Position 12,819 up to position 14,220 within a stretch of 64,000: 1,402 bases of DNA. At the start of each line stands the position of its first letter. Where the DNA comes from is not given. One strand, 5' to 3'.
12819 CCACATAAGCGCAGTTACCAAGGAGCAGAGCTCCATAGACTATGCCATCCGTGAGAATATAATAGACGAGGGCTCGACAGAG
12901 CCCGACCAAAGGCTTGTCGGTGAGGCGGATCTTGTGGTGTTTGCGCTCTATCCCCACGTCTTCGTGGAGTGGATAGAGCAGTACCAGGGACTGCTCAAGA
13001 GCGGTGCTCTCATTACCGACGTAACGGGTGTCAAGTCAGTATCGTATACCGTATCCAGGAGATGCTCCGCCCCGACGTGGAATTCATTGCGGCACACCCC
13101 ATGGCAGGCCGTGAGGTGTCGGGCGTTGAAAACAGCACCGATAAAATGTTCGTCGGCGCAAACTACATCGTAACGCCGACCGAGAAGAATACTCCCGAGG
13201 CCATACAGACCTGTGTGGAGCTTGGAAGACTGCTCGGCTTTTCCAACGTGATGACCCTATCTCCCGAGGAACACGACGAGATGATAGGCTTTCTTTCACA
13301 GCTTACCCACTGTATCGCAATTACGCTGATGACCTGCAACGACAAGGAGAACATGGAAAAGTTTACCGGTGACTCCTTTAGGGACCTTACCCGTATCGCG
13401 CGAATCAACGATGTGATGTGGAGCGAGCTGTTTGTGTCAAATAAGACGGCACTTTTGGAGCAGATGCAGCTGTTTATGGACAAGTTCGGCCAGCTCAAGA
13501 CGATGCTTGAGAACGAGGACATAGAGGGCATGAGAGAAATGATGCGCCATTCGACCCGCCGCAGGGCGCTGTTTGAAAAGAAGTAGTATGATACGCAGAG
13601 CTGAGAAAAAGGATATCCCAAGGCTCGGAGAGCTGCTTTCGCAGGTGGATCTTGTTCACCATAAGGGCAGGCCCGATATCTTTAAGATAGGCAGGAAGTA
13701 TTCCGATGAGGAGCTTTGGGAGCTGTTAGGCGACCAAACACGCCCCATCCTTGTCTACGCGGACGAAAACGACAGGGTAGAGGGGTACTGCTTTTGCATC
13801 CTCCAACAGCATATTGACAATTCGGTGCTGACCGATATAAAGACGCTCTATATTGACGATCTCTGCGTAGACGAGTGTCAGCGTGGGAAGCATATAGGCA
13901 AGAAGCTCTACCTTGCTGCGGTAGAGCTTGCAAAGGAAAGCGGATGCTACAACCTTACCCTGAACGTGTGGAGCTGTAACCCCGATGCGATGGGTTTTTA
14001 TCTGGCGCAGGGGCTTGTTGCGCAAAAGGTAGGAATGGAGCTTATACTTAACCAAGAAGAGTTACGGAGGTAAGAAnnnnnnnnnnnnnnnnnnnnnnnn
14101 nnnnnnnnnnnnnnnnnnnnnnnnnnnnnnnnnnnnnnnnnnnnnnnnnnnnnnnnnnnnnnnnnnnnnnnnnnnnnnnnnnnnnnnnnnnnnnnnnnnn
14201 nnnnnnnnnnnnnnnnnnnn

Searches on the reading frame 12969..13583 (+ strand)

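Call 53: search_protein_families(library=pfam, proteins=[window:12969-13583:+])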
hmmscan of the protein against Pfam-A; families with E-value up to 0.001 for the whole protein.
window:12969-13583:+ (205 aa): 2 families
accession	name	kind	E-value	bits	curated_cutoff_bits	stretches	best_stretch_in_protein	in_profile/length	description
PF20463.3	PDH_C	-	4.3e-22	78.8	22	1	98-193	1-101/102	Prephenate dehydrogenase, dimerization domain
PF02153.23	PDH_N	-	1e-13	51.5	26.5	1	21-85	81-144/154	Prephenate dehydrogenase, nucleotide-binding domain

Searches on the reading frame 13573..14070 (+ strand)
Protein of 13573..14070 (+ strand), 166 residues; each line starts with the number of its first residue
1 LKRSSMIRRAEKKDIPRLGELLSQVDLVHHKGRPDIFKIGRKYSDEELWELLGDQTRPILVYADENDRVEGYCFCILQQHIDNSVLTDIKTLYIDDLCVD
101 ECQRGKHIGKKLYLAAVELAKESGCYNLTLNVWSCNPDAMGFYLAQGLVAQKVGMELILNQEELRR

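Call 53: search_protein_families(library=pfam, proteins=[window:13573-14070:+])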
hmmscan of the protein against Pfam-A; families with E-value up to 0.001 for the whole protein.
window:13573-14070:+ (166 aa): 3 families
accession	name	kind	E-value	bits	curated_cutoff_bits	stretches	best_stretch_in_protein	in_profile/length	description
PF00583.31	Acetyltransf_1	-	3.1e-14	53.7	20.7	1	43-147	16-115/116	Acetyltransferase (GNAT) family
PF13508.13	Acetyltransf_7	-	4.6e-08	33.8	27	1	59-147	5-81/84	Acetyltransferase (GNAT) domain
PF13673.13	Acetyltransf_10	-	9.1e-05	22.9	23.6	1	47-150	21-109/128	Acetyltransferase (GNAT) domain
